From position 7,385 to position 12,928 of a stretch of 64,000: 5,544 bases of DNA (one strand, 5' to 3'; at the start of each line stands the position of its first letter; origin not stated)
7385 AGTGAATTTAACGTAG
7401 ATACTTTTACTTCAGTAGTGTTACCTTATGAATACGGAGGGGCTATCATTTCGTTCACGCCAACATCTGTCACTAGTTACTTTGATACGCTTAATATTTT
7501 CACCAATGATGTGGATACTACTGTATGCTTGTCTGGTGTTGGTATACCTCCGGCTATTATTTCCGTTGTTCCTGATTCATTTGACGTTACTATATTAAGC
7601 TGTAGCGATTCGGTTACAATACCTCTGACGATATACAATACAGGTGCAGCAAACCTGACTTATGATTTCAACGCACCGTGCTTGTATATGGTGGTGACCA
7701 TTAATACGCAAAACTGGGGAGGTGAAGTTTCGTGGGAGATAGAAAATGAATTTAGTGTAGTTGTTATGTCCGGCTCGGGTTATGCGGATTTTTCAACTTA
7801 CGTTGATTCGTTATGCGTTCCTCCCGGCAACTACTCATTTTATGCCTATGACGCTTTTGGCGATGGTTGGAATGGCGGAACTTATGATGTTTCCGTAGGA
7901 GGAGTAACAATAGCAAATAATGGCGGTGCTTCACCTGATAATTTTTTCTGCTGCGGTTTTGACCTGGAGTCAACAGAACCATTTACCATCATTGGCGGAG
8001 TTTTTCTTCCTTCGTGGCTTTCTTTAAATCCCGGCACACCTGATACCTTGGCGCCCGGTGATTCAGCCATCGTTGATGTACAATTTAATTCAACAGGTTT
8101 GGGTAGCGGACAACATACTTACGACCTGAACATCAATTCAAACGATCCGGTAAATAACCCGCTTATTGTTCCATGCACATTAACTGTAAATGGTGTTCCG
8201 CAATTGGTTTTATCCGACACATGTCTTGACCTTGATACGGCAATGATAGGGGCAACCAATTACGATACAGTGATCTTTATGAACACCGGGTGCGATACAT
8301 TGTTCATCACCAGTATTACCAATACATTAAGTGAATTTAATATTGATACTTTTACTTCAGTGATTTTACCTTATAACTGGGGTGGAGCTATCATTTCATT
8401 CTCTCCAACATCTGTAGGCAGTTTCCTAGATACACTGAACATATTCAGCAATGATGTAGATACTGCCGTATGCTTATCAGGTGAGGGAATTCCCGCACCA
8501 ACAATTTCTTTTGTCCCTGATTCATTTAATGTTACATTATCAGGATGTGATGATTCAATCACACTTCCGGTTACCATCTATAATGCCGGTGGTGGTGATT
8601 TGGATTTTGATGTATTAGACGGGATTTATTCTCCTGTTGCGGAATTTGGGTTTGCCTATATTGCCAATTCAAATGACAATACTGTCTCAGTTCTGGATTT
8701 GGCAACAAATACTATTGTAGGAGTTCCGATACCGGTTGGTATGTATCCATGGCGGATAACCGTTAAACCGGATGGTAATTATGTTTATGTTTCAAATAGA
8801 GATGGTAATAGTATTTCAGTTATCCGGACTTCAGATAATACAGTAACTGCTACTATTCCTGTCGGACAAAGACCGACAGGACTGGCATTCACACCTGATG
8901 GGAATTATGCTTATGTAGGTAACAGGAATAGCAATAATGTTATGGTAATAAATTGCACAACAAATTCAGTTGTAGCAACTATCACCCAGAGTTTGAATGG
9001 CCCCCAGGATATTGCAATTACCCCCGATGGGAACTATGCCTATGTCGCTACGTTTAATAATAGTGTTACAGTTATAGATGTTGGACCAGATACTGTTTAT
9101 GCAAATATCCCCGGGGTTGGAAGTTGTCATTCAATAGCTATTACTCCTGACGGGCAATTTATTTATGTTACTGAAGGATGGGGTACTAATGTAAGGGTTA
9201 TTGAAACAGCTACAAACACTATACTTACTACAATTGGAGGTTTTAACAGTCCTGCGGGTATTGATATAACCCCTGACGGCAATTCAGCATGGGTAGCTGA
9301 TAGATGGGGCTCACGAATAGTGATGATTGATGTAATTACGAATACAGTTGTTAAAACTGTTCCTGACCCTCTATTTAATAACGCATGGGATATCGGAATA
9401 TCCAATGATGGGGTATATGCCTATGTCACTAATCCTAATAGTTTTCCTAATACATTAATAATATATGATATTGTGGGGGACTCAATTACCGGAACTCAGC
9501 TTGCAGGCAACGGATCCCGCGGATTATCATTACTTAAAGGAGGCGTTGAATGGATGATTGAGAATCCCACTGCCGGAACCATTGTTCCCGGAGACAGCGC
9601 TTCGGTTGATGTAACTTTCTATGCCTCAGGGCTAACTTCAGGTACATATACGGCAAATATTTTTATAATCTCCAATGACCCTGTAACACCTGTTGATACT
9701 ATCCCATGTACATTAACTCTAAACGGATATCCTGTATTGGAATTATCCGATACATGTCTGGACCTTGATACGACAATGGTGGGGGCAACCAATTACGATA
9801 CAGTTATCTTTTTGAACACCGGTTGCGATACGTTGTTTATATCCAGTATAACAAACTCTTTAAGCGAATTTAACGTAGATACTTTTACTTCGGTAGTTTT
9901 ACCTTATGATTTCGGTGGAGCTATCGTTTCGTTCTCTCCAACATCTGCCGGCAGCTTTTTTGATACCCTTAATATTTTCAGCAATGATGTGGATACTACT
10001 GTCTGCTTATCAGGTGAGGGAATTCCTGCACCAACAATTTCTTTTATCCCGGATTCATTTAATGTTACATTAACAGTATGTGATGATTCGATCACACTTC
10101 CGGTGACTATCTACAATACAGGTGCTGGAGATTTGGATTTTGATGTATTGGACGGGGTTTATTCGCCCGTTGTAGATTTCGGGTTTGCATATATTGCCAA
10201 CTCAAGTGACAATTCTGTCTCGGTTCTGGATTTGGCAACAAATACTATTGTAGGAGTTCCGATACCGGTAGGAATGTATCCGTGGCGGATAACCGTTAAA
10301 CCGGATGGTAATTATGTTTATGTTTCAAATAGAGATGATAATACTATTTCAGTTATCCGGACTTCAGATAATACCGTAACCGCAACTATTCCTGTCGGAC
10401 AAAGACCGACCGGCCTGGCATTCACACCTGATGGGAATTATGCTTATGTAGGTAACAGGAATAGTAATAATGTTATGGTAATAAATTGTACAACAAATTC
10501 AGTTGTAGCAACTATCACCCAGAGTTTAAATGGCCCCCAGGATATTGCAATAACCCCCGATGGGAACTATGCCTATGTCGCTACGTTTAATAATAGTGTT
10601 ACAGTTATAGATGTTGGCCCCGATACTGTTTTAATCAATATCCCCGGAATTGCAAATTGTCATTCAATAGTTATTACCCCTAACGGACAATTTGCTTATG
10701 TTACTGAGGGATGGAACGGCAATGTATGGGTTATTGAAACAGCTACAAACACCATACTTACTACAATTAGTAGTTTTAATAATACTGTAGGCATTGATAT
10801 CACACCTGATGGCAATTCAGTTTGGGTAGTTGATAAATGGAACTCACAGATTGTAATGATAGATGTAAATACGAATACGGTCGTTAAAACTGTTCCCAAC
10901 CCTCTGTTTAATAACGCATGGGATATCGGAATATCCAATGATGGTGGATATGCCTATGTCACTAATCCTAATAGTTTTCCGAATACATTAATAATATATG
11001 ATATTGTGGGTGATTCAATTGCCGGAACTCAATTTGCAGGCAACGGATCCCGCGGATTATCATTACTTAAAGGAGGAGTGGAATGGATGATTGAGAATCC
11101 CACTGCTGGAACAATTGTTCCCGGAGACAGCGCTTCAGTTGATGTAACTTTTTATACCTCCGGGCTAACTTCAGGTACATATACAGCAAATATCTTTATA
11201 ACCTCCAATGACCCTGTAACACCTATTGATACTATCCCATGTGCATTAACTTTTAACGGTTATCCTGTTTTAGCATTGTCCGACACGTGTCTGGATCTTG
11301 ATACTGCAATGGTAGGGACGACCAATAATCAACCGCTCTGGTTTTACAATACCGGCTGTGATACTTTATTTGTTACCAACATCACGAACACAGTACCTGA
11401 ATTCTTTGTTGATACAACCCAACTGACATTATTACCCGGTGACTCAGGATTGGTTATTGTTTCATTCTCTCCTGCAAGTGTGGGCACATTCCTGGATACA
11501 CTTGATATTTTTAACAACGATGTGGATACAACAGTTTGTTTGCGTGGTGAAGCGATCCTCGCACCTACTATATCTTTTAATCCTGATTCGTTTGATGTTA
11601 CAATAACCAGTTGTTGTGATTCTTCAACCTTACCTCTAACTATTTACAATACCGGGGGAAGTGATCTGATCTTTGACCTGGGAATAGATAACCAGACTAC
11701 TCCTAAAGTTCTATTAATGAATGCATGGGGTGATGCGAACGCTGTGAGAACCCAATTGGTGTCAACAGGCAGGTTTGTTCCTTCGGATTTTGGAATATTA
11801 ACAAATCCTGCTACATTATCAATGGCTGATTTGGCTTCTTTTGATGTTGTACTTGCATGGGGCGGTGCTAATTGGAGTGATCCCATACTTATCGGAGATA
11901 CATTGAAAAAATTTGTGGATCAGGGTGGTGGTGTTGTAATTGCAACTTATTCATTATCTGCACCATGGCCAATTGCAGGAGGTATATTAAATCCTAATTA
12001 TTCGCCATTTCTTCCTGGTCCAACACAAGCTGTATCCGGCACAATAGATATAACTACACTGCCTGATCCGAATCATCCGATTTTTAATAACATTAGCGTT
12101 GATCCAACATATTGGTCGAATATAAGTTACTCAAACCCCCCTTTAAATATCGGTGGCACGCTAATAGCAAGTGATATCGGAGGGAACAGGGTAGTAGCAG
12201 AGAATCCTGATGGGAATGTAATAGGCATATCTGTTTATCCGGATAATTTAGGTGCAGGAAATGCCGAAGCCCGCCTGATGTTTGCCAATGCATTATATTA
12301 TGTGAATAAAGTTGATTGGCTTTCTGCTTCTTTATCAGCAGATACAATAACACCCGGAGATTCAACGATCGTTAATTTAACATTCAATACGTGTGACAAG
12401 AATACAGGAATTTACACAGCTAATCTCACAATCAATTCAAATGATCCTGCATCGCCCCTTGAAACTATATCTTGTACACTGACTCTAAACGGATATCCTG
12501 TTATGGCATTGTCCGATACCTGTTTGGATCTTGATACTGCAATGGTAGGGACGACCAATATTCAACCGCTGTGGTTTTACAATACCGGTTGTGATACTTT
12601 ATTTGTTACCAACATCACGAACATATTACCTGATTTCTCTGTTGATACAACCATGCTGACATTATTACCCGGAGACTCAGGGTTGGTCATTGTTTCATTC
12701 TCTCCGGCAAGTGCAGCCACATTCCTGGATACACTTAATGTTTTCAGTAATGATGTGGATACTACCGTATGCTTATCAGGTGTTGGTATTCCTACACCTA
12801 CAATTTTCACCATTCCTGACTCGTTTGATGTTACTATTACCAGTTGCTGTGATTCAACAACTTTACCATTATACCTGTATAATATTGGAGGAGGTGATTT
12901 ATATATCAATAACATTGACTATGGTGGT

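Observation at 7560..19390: Payload-in-scaffold design: unrelated globular domains sit at one fixed position of a reiterated beta-sandwich unit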

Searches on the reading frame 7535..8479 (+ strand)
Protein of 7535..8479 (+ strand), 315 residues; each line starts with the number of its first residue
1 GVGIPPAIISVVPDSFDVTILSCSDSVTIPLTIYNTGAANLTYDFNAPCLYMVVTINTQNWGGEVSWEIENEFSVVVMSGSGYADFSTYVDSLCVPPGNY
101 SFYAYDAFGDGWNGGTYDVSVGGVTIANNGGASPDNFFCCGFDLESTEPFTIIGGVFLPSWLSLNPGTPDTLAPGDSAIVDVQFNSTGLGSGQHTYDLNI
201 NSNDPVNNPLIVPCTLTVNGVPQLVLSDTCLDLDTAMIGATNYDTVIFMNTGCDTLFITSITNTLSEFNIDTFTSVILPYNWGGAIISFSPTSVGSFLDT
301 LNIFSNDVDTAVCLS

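Call 6: search_protein_families(library=pfam, max_evalue=0.01, proteins=[window:7535-8479:+])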
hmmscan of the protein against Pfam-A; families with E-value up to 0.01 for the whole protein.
window:7535-8479:+ (315 aa): 4 families
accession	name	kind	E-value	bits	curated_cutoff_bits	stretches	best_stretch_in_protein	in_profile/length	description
PF22544.2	HYDIN_VesB_CFA65-like_Ig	-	3.2e-14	53.4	25.5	2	165-206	52-89/100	HYDIN/CFA65/VesB-like, Ig-like domain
PF07610.17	DUF1573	-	6.2e-07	29.8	26.1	0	231-312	8-90/98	Protein of unknown function (DUF1573)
PF15780.11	ASH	-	0.0002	21.9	27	0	225-308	4-93/98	Abnormal spindle-like microcephaly-assoc'd, ASPM-SPD-2-Hydin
PF12371.14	TMEM131_like_N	-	0.0039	17.8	28.8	0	226-296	3-75/84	Transmembrane protein 131-like N-terminal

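Call 26: search_protein_families(library=ncbifam, max_evalue=0.01, proteins=[window:7535-8479:+])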
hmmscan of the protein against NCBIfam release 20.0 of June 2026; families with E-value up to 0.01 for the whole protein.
window:7535-8479:+ (315 aa): 1 family
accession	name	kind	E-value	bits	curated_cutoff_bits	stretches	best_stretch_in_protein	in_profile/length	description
NF012200.0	choice_anch_D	domain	2.3e-09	37.7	45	2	222-309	15-107/108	choice-of-anchor D domain-containing protein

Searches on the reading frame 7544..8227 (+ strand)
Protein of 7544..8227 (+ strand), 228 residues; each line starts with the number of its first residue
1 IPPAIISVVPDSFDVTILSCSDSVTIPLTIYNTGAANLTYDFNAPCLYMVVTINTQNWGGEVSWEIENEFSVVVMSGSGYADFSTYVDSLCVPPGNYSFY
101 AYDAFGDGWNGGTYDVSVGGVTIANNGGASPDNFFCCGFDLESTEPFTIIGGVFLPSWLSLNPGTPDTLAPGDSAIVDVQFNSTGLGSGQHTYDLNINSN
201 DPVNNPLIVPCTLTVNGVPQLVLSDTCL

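Call 42: find_homologous_proteins(query=window:7544-8227:+, max_evalue=0.001)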
Query window:7544-8227:+ (228 aa): 2 proteins with E <= 0.001 among 217 candidates.
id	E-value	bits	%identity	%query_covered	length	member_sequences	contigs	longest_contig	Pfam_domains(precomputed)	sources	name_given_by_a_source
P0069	6.5e-13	67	41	43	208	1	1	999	-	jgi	-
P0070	2.3e-11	62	44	28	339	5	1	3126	PF18962.8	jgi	jgi:hypothetical protein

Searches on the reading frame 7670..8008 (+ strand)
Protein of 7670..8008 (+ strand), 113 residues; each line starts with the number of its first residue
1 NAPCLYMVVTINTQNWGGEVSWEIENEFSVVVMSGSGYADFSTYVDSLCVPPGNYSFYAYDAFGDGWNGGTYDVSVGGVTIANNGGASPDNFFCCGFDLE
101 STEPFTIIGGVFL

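Call 18: search_protein_families(library=pfam, max_evalue=1, proteins=[window:7670-8008:+])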
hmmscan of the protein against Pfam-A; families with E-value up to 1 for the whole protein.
seq(113 aa): 0 families

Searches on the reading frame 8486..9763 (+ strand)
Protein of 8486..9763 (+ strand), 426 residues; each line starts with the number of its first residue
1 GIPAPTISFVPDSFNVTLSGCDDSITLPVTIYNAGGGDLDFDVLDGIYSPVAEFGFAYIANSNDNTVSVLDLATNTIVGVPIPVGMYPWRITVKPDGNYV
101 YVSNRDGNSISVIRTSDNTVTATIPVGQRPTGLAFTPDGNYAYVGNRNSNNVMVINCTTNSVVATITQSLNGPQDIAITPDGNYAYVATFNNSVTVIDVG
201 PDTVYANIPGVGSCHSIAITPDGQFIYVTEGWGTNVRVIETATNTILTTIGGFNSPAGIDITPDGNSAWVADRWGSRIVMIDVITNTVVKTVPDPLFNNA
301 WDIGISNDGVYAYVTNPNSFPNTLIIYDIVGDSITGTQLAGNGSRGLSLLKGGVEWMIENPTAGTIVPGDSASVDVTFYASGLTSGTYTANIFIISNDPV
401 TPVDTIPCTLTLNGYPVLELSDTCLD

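Call 51: predict_structure(alignment_id=A2)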
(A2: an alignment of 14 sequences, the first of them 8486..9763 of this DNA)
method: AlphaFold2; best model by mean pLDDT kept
length: 426 residues; sequences in the alignment: 14
mean_pLDDT: 86.9   pTM: 0.73
mean pLDDT of the five models: 86.9, 86.9, 86.5, 86.5, 85.4
residues with pLDDT >= 90: 252; 70-90: 134; 50-70: 19; < 50: 21
segments of 3 or more residues with pLDDT < 50: 46-54, 352-354, 416-421, 424-426
pLDDT, mean of each block of 10 residues (from residue 1): 85 89 86 91 53 69 96 84 97 85 98 87 97 88 96 94 93 92 91 92 93 93 91 94 95 96 88 96 94 95 87 91 90 92 91 62 86 88 69 81 83 58 47
secondary structure, 60 per line:
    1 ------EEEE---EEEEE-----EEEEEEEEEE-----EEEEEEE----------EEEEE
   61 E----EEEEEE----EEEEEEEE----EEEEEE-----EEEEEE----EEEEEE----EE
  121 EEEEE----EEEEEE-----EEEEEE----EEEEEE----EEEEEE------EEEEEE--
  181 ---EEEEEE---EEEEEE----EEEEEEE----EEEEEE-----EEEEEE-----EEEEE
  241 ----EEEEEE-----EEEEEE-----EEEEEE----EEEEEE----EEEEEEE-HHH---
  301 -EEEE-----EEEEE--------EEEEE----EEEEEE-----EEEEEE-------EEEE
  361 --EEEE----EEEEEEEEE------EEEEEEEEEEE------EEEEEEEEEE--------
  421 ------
elements in order: E7-10 E14-18 E24-33 E39-45 E56-61 E66-71 E76-83 E88-93 E99-104 E109-114 E119-125 E130-135 E141-146 E151-156 E161-166 E173-178 E184-189 E193-198 E203-209 E214-219 E225-230 E236-240 E245-250 E256-261 E267-272 E277-282 E287-293 E302-305 E311-315 E324-328 E333-338 E344-349 E357-360 E363-366 E371-379 E386-396 E403-412

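Call 62: fold_search(model_id=the predicted structure, library=pdb)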
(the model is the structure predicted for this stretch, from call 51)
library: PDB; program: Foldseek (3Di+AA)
matches with E <= 10: 2000; with E <= 0.001: 1932
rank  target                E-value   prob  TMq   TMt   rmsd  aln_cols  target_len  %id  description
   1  1l0q_A                3.6e-31  1.00  0.65  0.71  15.0       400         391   30  Tandem YVTN beta-propeller and PKD domains from an archaeal surface layer protein (released 2002-11-06)
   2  5c2v_B                2.3e-20  1.00  0.56  0.67  10.9       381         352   23  Kuenenia stuttgartiensis Hydrazine Synthase (released 2015-10-14)
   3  8gfv_B                6.6e-18  1.00  0.52  0.67  10.5       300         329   14  CryoEM structure of beta-2-adrenergic receptor in complex with GTP-bound Gs heterotrimer (transition intermediate #1 o (released 2024-03-06)
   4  3bws_A                1.6e-17  1.00  0.54  0.56  15.7       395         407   16  Crystal structure of the leptospiral antigen Lp49 (released 2008-10-07)
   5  1ri6                  2.7e-17  1.00  0.62  0.79   3.0       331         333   20  Structure of a putative isomerase from E. coli (released 2003-11-25)
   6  7bie_A                5.6e-17  1.00  0.60  0.88   5.1       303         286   17  Crystal structure of nvWrap-T, a 7-bladed symmetric propeller (released 2021-09-22)
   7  3u4y_A                5.9e-17  1.00  0.61  0.80   3.9       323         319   19  The crystal structure of a functionally unknown protein (Dtox_1751) from Desulfotomaculum acetoxidans DSM 771. (released 2011-10-26)
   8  3u4y_B                8.0e-17  1.00  0.60  0.79   4.1       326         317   20  The crystal structure of a functionally unknown protein (Dtox_1751) from Desulfotomaculum acetoxidans DSM 771. (released 2011-10-26)
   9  5mzh_A                8.0e-17  1.00  0.54  0.56  11.9       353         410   12  Crystal structure of ODA16 from Chlamydomonas reinhardtii (released 2017-03-22)
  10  7bid                  8.4e-17  1.00  0.62  0.91   1.8       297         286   17  Crystal structure of v31WRAP-T, a 7-bladed designer protein (released 2021-09-22)
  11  6nau_A                8.9e-17  1.00  0.62  0.78   3.2       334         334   19  1.55 Angstrom Resolution Crystal Structure of 6-phosphogluconolactonase from Klebsiella pneumoniae (released 2018-12-19)
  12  5mzh_B                9.8e-17  1.00  0.55  0.56  12.0       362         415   12  Crystal structure of ODA16 from Chlamydomonas reinhardtii (released 2017-03-22)
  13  7f1r_B                1.2e-16  1.00  0.55  0.73   9.5       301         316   14  Cryo-EM structure of the chemokine receptor CCR5 in complex with RANTES and Gi (released 2021-07-14)
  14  5yzv_D                1.9e-16  1.00  0.56  0.83   4.6       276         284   17  Biophysical and structural characterization of the thermostable WD40 domain of a prokaryotic protein, Thermomonospora  (released 2018-10-03)
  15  9k25_B                2.2e-16  1.00  0.56  0.73   9.2       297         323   14  Cryo-EM structure of apo-P2Y purinoceptor 2-miniGq-Nb35 complex (released 2025-06-11)
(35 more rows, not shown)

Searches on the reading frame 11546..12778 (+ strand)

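Call 6: search_protein_families(library=pfam, max_evalue=0.01, proteins=[window:11546-12778:+])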
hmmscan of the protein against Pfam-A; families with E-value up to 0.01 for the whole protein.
window:11546-12778:+ (411 aa): 3 families
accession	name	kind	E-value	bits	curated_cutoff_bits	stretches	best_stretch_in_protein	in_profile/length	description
PF22544.2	HYDIN_VesB_CFA65-like_Ig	-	1.5e-13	51.2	25.5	1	318-405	1-90/100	HYDIN/CFA65/VesB-like, Ig-like domain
PF07610.17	DUF1573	-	1e-07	32.3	26.1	1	325-409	6-91/98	Protein of unknown function (DUF1573)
PF15780.11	ASH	-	2.6e-06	28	27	1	319-404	2-93/98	Abnormal spindle-like microcephaly-assoc'd, ASPM-SPD-2-Hydin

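Call 26: search_protein_families(library=ncbifam, max_evalue=0.01, proteins=[window:11546-12778:+])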
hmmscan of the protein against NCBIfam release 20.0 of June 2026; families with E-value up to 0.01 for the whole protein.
window:11546-12778:+ (411 aa): 1 family
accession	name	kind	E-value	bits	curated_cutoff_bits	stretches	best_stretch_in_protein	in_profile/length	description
NF012200.0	choice_anch_D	domain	1.2e-13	51.5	45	2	318-405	15-107/108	choice-of-anchor D domain-containing protein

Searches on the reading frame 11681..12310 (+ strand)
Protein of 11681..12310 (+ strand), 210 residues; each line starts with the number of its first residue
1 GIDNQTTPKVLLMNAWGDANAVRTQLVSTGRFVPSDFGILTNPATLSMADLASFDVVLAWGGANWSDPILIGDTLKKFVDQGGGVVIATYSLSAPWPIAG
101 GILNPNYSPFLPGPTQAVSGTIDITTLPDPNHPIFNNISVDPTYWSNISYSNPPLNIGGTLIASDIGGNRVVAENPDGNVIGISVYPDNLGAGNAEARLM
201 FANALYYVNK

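Call 18: search_protein_families(library=pfam, max_evalue=1, proteins=[window:11681-12310:+])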
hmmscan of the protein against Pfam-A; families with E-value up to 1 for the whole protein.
seq(210 aa): 2 families
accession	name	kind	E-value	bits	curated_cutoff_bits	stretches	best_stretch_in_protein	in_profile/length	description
PF06283.17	ThuA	-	0.1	13.3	33.4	1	42-139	39-131/209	Trehalose utilisation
PF17385.8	LBP_M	-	0.11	12.4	25.2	1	61-86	77-101/221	Lacto-N-biose phosphorylase central domain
